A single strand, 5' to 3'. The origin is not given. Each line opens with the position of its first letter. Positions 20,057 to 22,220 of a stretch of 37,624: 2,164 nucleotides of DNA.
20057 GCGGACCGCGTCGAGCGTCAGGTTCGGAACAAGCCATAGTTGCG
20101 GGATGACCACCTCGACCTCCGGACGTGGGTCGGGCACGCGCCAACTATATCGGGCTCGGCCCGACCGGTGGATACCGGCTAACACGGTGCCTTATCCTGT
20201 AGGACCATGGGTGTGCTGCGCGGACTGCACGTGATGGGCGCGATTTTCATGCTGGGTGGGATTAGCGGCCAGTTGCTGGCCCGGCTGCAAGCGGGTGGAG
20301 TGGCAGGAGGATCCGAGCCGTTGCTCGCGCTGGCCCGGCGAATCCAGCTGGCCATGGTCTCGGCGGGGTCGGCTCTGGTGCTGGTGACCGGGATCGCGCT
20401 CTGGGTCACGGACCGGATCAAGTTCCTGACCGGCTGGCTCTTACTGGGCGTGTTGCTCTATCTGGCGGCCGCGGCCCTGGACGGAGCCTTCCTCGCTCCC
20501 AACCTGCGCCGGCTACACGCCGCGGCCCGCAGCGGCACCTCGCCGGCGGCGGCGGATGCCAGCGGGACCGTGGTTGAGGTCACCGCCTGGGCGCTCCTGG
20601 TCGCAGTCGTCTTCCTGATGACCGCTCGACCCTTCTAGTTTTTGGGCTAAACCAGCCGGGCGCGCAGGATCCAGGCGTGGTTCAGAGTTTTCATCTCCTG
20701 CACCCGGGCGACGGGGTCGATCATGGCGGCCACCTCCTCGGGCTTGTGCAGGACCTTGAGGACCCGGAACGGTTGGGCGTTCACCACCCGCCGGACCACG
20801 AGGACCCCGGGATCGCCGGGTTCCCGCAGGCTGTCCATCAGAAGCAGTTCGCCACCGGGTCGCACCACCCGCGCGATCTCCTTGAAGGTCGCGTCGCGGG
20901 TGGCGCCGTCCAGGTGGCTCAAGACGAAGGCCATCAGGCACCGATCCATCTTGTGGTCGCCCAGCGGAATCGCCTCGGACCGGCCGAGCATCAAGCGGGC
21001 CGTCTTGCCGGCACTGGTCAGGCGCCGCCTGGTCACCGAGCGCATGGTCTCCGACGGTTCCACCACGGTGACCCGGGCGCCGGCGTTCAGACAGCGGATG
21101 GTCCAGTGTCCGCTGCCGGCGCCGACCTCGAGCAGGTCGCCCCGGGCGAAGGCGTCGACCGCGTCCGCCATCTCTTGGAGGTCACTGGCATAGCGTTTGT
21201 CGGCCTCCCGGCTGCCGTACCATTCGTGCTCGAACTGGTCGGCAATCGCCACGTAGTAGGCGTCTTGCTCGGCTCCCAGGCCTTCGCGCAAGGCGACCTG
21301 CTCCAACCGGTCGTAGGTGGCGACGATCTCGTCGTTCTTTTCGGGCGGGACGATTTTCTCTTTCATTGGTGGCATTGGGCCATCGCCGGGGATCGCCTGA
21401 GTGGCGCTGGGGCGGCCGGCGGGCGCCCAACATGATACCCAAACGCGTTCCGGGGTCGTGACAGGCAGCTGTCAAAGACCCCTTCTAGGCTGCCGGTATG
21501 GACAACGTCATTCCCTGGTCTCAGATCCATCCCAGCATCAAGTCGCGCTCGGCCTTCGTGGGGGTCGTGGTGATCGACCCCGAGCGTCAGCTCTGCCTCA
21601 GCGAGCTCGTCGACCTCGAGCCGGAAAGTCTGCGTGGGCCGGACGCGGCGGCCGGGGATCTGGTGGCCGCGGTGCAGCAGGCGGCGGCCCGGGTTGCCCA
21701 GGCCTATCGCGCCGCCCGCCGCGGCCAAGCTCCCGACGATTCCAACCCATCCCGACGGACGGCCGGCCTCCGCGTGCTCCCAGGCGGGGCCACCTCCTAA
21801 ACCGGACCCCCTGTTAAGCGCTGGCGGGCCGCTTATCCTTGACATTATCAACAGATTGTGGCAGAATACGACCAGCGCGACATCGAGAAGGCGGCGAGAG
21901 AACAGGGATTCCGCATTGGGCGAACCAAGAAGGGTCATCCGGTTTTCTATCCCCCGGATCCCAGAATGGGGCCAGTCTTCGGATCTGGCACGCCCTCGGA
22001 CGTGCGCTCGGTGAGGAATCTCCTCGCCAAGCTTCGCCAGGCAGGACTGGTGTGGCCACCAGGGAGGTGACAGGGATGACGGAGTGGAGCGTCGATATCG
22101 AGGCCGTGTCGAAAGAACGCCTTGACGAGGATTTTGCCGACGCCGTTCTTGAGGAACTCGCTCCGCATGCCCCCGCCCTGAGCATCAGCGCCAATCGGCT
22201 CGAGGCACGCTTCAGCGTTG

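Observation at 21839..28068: Candidate WYL-governed module: HicA-like/HTH pair, membrane-hairpin Rad50-like ATPase, Mre11-like nuclease and a divergent WYL regulator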

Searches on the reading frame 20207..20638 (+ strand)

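Call 51: search_protein_families(library=pfam, proteins=[window:20207-20638:+], max_evalue=0.01)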
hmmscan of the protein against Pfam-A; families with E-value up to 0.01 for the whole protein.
window:20207-20638:+ (143 aa): 1 family
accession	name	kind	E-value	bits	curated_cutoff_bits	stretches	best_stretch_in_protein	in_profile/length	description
PF10027.14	DUF2269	-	1.5e-09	38.5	28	1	3-142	2-150/150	Predicted integral membrane protein (DUF2269)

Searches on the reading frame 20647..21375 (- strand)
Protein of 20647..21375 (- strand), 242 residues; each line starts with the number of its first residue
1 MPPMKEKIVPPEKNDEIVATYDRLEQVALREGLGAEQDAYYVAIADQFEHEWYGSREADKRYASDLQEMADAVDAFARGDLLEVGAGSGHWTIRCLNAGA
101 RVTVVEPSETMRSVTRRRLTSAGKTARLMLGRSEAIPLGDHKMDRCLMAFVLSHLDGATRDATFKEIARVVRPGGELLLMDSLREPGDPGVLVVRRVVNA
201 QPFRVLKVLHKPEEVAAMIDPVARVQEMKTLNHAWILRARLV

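Call 51: search_protein_families(library=pfam, proteins=[window:20647-21375:-], max_evalue=0.01)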
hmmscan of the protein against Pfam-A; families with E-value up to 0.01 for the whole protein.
window:20647-21375:- (242 aa): 7 families
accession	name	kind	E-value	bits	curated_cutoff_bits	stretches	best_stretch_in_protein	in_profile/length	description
PF08241.18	Methyltransf_11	-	4.4e-17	62.9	21.2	1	82-178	1-94/95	Methyltransferase domain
PF13649.12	Methyltransf_25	-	4.7e-17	62.9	27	1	82-175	2-97/97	Methyltransferase domain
PF08242.18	Methyltransf_12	-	6.2e-12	46.5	30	1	82-177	1-98/98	Methyltransferase domain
PF13489.12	Methyltransf_23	-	5.2e-09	36.5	27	1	58-185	5-122/164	Methyltransferase domain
PF01209.24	Ubie_methyltran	-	4.8e-08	33.1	20.1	1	80-181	50-153/233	ubiE/COQ5 methyltransferase family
PF13847.12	Methyltransf_31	-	0.00024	21.2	27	1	81-181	7-111/145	Methyltransferase domain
PF09243.16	Rsm22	-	0.00041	20.3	23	1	64-169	21-130/275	Mitochondrial small ribosomal subunit Rsm22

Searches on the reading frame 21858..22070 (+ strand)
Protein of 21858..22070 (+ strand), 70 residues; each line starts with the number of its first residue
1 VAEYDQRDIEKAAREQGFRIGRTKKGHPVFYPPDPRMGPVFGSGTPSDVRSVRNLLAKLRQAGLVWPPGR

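Call 3: search_protein_families(library=pfam, proteins=[window:21858-22070:+], max_evalue=0.01)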
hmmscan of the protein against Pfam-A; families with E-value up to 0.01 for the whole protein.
window:21858-22070:+ (70 aa): 1 family
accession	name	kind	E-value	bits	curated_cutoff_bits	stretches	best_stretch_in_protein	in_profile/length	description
PF03958.22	Secretin_N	-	0.0089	16.7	28.2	1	32-62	36-66/69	Bacterial type II/III secretion system short domain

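Call 4: search_protein_families(library=ncbifam, proteins=[window:21858-22070:+], max_evalue=0.01)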
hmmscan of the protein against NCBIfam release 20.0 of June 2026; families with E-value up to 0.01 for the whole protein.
window:21858-22070:+ (70 aa): 0 families

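Call 5: search_protein_families(library=padloc, proteins=[window:21858-22070:+], max_evalue=0.01)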
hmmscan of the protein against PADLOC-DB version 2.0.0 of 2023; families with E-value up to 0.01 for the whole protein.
window:21858-22070:+ (70 aa): 1 family
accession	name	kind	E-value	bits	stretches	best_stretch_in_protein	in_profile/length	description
PDLC02910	HicA-like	-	6.2e-06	24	1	15-61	19-60/61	-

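Call 62: search_protein_families(library=padloc, proteins=[window:21858-22070:+], max_evalue=10)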
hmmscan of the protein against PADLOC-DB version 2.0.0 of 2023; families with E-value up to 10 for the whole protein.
window:21858-22070:+ (70 aa): 1 family
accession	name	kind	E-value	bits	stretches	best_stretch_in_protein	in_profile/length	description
PDLC02910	HicA-like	-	6.2e-06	24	1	15-61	19-60/61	-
